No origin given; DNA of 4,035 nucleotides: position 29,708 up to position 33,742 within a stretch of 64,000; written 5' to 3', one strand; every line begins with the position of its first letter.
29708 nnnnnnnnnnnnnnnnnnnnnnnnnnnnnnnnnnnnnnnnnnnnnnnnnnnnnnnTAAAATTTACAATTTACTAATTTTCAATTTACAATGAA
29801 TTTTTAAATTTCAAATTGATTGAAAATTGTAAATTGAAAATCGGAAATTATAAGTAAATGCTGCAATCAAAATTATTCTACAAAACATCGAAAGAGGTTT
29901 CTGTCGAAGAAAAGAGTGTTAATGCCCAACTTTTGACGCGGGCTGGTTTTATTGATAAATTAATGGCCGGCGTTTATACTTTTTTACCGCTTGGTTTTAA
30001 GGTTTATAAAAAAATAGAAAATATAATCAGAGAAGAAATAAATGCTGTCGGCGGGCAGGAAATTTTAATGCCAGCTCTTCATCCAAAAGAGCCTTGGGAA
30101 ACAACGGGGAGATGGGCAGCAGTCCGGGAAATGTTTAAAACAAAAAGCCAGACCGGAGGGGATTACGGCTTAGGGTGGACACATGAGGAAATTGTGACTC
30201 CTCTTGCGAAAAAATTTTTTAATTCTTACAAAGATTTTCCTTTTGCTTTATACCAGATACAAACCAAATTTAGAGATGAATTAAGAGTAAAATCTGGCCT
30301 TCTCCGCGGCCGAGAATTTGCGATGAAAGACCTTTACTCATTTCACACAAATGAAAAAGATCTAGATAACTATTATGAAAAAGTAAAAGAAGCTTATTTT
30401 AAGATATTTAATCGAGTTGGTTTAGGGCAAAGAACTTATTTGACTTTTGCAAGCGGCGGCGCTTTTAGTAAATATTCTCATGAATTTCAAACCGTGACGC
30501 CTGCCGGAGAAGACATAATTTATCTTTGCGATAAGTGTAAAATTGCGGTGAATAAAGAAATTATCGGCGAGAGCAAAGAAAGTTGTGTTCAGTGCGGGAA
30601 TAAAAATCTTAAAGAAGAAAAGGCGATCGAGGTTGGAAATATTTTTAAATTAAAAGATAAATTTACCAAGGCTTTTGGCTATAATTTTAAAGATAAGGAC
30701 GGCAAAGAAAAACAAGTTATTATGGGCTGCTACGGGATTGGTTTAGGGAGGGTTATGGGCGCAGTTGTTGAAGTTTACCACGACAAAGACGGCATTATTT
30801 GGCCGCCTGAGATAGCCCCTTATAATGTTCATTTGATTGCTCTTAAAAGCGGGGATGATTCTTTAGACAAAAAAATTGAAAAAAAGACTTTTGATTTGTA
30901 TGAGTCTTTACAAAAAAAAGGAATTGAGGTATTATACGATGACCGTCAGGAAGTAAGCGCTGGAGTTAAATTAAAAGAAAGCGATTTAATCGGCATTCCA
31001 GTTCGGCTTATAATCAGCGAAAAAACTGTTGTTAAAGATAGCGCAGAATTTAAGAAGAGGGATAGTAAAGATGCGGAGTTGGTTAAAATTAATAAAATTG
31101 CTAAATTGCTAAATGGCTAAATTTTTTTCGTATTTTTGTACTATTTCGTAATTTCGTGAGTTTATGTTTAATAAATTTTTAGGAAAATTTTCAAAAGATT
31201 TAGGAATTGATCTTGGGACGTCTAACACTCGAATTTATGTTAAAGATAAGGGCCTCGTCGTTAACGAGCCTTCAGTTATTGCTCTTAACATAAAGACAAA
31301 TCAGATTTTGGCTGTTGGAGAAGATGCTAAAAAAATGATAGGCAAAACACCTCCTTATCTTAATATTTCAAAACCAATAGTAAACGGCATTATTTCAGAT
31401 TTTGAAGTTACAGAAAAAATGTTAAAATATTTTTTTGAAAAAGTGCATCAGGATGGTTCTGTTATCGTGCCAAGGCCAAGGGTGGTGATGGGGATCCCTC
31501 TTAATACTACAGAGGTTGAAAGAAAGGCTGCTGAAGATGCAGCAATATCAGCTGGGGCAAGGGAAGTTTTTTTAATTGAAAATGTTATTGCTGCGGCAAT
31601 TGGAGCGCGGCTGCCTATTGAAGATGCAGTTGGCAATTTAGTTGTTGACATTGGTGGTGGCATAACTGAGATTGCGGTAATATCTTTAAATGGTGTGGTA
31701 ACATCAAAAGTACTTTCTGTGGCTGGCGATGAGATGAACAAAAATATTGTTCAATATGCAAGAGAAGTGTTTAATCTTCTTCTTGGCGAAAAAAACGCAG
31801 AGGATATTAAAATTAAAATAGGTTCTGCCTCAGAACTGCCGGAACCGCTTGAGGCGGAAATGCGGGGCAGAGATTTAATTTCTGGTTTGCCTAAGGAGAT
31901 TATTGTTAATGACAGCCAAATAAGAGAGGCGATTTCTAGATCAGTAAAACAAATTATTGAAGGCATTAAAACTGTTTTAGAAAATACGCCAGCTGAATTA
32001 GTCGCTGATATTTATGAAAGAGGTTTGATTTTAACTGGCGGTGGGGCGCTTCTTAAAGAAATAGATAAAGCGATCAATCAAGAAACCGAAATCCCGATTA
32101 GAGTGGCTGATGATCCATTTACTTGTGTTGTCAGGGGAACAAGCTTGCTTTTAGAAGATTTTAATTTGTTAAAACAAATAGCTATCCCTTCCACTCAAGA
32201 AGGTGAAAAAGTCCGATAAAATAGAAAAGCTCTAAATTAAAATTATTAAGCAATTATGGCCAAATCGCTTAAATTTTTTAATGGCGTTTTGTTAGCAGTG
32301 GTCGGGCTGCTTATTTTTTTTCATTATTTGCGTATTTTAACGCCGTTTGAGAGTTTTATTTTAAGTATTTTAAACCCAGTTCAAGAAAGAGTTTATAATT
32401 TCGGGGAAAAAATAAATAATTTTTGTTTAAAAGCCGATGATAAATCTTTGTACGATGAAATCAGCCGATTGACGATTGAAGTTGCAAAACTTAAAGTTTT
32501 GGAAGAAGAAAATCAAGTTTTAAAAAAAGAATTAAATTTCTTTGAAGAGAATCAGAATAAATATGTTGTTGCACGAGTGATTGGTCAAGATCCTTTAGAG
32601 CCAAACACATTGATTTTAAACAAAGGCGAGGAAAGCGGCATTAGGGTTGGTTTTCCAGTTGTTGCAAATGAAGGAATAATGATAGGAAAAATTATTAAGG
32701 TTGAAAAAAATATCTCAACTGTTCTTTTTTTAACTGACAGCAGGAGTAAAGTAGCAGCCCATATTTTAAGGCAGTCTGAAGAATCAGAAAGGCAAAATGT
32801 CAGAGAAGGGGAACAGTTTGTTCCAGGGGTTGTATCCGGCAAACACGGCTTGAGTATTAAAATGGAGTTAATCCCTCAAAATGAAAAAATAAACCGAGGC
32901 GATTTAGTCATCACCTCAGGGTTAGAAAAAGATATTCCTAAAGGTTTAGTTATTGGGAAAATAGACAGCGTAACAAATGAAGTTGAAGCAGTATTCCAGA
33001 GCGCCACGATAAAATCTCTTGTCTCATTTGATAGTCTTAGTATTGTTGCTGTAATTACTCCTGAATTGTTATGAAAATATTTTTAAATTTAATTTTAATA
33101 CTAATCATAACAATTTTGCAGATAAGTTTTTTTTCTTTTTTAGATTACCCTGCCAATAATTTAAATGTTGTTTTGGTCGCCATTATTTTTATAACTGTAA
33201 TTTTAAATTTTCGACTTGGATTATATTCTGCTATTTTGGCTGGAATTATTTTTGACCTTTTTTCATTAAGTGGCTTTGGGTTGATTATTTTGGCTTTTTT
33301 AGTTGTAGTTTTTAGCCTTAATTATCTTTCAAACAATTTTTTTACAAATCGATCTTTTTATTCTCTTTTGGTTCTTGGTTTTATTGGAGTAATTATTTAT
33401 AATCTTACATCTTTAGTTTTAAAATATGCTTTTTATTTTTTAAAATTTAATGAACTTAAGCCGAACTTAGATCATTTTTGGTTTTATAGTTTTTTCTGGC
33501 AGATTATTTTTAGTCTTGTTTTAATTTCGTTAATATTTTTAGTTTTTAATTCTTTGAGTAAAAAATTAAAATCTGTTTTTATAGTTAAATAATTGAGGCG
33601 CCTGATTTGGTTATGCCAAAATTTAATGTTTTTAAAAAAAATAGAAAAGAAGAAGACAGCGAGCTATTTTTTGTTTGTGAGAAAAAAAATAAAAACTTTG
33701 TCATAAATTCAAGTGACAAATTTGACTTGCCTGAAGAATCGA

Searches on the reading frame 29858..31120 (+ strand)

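Call 89: search_protein_families(library=pfam, proteins=[window:29858-31120:+], max_evalue=0.00001)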
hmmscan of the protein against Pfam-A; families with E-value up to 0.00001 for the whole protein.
window:29858-31120:+ (420 aa): 2 families
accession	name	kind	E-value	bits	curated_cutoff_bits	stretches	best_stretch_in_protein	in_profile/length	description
PF00587.30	tRNA-synt_2b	-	1.4e-32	113.6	29.3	1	93-307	1-179/179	tRNA synthetase class II core domain (G, H, P, S and T)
PF03129.25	HGTP_anticodon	-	1.7e-14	54.2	21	1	325-418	3-91/94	Anticodon binding domain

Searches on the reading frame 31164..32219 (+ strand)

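Call 89: search_protein_families(library=pfam, proteins=[window:31164-32219:+], max_evalue=0.00001)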
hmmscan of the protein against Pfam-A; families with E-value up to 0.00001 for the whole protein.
window:31164-32219:+ (351 aa): 3 families
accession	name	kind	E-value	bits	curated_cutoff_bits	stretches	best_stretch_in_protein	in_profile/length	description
PF06723.19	MreB_Mbl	-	8.6e-130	432.8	27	1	10-337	1-326/327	MreB/Mbl protein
PF14450.12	FtsA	-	7.5e-12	46.1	31.8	1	160-316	2-111/127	Cell division protein FtsA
PF00022.25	Actin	-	9.1e-11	41.4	27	1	15-201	9-189/410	Actin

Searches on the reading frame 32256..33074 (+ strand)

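Call 89: search_protein_families(library=pfam, proteins=[window:32256-33074:+], max_evalue=0.00001)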
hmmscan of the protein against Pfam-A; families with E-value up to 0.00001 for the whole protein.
window:32256-33074:+ (272 aa): 1 family
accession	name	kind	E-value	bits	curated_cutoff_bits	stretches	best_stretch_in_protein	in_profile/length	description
PF04085.20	MreC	-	3.6e-33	114.9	28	1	117-268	11-147/147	Rod shape-determining protein MreC, barrel core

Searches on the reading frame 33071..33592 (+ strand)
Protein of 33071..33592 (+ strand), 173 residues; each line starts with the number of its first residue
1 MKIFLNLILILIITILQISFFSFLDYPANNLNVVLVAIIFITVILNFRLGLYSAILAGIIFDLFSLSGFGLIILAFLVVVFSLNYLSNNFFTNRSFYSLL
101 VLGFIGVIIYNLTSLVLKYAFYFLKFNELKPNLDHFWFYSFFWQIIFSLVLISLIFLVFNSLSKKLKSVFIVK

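Call 89: search_protein_families(library=pfam, proteins=[window:33071-33592:+], max_evalue=0.00001)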
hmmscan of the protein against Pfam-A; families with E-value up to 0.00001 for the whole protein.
window:33071-33592:+ (173 aa): 1 family
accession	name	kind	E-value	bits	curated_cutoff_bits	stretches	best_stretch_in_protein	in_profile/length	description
PF04093.17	MreD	-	6.8e-07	30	24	1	4-161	8-153/158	rod shape-determining protein MreD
